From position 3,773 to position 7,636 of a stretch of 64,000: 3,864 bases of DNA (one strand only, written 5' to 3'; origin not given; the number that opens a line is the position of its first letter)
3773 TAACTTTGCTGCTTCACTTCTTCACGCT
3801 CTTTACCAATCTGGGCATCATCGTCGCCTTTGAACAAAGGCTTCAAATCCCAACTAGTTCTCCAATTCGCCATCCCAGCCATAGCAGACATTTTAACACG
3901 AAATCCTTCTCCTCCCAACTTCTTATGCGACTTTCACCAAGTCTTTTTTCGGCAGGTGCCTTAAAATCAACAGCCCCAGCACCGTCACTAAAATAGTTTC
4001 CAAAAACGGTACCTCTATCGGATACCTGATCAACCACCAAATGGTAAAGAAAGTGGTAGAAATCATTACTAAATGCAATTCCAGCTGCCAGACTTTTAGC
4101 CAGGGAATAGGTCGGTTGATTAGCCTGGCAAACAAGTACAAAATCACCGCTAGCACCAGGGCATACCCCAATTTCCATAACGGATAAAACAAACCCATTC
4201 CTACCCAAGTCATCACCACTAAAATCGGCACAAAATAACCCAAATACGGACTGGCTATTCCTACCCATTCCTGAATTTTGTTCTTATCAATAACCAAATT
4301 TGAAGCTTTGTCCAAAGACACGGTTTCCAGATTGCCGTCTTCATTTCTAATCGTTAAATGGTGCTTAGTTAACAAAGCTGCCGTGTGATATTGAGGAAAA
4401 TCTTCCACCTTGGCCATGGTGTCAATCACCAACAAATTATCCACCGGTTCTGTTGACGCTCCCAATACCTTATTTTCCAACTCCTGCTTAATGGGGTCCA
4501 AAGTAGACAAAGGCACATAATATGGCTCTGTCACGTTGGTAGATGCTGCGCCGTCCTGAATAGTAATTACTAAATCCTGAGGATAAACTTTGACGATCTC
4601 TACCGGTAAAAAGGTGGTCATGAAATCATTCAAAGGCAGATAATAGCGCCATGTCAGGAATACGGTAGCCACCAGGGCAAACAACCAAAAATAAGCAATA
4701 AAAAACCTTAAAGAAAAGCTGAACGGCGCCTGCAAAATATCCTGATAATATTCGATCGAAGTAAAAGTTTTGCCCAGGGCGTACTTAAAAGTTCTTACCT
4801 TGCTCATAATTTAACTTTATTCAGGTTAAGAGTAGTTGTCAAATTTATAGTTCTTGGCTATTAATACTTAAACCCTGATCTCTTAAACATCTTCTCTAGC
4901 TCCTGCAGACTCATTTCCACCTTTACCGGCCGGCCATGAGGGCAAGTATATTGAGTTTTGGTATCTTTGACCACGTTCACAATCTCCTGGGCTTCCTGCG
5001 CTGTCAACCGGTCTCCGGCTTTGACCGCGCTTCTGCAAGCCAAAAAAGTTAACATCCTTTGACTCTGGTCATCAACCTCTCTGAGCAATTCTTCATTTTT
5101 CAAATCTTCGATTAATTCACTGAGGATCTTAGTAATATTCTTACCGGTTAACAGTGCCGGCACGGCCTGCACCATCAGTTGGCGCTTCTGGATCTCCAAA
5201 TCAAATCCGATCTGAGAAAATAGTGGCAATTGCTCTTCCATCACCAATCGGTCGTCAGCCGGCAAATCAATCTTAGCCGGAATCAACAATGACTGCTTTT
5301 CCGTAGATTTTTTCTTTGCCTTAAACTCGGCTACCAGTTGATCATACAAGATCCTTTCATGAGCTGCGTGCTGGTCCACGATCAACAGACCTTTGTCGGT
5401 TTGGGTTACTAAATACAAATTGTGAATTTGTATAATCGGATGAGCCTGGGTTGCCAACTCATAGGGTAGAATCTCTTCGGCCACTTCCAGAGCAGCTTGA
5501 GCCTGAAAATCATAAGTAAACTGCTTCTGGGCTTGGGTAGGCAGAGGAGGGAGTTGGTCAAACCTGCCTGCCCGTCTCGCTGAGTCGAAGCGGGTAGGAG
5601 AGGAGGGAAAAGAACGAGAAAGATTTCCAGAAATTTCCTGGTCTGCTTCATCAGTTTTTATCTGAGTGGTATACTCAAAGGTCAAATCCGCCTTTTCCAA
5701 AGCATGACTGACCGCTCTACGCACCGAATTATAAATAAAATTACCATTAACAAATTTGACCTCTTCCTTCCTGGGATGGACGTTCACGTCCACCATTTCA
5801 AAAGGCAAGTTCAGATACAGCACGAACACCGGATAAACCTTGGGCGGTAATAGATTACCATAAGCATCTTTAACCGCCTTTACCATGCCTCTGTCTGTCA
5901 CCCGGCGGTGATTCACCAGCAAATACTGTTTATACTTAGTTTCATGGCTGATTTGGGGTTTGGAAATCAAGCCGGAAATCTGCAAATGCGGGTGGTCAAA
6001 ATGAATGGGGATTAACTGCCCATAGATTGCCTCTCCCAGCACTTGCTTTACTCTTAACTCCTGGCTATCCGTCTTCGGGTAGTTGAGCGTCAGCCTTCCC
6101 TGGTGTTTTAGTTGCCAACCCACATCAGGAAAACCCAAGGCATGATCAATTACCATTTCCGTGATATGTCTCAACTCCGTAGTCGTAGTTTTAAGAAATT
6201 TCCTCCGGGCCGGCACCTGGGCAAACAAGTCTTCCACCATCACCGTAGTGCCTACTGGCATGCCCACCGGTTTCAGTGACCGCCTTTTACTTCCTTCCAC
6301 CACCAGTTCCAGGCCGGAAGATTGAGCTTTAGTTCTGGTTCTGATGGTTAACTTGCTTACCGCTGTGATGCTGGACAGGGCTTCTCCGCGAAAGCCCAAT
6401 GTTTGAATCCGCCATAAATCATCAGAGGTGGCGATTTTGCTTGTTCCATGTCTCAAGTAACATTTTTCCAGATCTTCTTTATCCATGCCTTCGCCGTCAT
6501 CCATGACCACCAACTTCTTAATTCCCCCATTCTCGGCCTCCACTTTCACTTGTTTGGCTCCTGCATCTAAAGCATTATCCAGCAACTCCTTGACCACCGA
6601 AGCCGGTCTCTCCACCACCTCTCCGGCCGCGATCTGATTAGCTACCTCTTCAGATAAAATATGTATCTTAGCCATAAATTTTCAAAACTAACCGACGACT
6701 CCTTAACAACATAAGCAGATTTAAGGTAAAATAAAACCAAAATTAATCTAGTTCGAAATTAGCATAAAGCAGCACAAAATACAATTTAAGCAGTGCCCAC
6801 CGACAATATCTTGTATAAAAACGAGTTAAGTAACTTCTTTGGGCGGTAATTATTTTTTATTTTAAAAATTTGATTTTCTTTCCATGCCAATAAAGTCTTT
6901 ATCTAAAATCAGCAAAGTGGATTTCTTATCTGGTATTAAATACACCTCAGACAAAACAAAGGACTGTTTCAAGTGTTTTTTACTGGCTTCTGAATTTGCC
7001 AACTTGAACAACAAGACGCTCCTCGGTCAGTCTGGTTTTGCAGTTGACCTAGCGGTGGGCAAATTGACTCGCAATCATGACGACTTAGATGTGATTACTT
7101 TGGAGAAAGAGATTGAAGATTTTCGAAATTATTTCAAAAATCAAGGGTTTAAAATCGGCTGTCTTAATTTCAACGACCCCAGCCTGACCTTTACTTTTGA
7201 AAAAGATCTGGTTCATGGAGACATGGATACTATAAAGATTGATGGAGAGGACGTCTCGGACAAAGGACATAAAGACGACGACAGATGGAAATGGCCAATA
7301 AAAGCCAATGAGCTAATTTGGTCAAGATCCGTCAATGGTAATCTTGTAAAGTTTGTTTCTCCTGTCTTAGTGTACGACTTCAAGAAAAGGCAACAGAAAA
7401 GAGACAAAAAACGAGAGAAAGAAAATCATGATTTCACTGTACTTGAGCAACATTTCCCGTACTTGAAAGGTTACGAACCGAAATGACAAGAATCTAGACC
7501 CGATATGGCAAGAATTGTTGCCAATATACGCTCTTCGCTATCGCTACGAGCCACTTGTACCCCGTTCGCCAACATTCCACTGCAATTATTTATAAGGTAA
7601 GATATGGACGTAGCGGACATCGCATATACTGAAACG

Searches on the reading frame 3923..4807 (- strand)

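Call 78: search_protein_families(library=pfam, proteins=[window:3923-4807:-], max_evalue=0.00001)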
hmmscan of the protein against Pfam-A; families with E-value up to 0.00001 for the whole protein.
window:3923-4807:- (294 aa): 1 family
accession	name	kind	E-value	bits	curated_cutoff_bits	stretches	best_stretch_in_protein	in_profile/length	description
PF06691.16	DUF1189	-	2.9e-12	47.1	28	1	37-276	26-237/244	Protein of unknown function (DUF1189)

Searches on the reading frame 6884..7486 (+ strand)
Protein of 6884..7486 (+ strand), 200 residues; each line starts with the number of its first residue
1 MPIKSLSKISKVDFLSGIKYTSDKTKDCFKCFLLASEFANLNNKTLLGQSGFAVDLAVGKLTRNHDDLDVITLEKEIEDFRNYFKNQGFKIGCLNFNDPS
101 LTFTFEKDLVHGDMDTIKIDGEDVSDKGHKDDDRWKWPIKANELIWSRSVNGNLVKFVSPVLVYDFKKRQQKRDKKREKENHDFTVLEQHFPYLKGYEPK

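Call 78: search_protein_families(library=pfam, proteins=[window:6884-7486:+], max_evalue=0.00001)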
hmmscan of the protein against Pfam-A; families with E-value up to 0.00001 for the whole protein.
window:6884-7486:+ (200 aa): 1 family
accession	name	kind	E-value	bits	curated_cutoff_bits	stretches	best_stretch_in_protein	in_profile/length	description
PF10706.15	Aminoglyc_resit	-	4.7e-08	33.7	21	1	49-183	19-145/149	Aminoglycoside-2''-adenylyltransferase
